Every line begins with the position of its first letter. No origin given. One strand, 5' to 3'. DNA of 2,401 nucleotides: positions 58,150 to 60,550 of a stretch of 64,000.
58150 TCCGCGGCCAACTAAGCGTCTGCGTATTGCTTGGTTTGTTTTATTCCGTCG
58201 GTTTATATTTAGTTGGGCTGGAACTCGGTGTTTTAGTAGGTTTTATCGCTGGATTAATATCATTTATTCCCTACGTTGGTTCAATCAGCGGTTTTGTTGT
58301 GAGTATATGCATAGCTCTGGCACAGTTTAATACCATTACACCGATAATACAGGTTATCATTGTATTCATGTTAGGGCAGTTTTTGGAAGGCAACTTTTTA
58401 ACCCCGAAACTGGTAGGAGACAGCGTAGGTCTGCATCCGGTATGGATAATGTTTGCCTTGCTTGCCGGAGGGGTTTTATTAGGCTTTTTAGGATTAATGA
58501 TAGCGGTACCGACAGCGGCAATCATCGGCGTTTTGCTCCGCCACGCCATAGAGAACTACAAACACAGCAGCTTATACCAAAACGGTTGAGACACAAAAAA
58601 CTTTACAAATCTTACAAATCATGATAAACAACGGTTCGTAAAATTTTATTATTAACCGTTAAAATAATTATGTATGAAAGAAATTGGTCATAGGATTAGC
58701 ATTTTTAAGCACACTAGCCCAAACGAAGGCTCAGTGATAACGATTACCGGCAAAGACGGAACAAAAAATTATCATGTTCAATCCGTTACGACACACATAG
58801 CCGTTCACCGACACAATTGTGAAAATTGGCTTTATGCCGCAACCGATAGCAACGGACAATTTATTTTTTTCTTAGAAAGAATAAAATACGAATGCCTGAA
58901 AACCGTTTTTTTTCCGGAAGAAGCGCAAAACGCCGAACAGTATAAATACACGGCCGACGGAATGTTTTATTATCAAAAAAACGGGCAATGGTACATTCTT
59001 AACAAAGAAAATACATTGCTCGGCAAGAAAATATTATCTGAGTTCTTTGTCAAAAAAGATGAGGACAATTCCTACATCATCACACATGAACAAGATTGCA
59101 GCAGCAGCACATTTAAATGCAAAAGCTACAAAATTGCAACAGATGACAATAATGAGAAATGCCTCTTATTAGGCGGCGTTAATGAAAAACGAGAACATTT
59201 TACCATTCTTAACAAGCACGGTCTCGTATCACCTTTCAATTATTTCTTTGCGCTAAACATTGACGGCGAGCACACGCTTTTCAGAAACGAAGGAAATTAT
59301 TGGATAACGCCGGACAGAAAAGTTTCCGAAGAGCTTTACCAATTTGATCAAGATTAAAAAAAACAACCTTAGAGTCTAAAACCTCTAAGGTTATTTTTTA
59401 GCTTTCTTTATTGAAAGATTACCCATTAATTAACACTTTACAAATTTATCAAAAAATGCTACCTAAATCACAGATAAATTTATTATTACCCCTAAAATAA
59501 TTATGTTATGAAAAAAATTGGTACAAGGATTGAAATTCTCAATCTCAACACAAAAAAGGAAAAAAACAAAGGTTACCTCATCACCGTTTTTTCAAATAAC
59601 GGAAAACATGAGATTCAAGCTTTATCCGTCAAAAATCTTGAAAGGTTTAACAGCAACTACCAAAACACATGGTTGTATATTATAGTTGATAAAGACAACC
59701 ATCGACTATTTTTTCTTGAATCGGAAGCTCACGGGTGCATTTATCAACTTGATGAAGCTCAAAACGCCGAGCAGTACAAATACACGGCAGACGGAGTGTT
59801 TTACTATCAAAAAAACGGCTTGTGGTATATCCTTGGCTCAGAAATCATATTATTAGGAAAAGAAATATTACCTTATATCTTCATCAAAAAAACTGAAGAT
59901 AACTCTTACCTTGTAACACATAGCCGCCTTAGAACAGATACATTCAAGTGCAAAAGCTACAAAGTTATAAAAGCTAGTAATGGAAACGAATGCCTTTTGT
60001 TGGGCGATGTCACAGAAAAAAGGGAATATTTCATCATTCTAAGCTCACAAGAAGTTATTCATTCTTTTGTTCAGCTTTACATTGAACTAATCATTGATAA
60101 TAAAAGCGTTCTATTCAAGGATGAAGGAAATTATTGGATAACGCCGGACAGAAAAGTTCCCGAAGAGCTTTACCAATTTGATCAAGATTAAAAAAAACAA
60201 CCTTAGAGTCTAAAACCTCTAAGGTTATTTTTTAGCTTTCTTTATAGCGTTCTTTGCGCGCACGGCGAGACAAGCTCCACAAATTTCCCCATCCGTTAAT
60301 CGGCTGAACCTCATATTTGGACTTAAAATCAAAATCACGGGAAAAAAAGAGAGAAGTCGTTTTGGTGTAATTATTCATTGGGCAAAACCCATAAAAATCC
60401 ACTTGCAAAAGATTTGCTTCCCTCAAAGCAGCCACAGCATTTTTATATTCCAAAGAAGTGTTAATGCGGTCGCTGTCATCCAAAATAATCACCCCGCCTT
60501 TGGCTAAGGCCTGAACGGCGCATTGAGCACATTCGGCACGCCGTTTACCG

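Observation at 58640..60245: Tandemly duplicated 227-aa genes with near-identical 3' ends and terminators but diverged cores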

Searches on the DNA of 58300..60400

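Call 62: search_rna_families(source=window, start=58300, end=60400, threshold=evalue, max_evalue=1)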
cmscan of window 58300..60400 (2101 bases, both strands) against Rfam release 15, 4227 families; matches with E-value up to 1: 4.
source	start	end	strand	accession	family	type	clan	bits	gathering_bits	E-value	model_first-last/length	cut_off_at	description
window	59358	59399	-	RF03722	MIR4378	Gene; miRNA;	-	21.3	90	0.95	1-91/91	no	MIR4378 microRNA precursor family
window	60192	60233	-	RF03722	MIR4378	Gene; miRNA;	-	21.3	90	0.95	1-91/91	no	MIR4378 microRNA precursor family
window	59357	59400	-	RF04207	MIR5048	Gene; miRNA;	-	15.4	160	0.95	1-356/356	no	MIR5048 microRNA precursor family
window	60191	60234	-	RF04207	MIR5048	Gene; miRNA;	-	15.4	160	0.95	1-356/356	no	MIR5048 microRNA precursor family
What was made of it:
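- Tried and rejected: Rfam gave only meaningless microRNA hits on the terminator (call 62).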
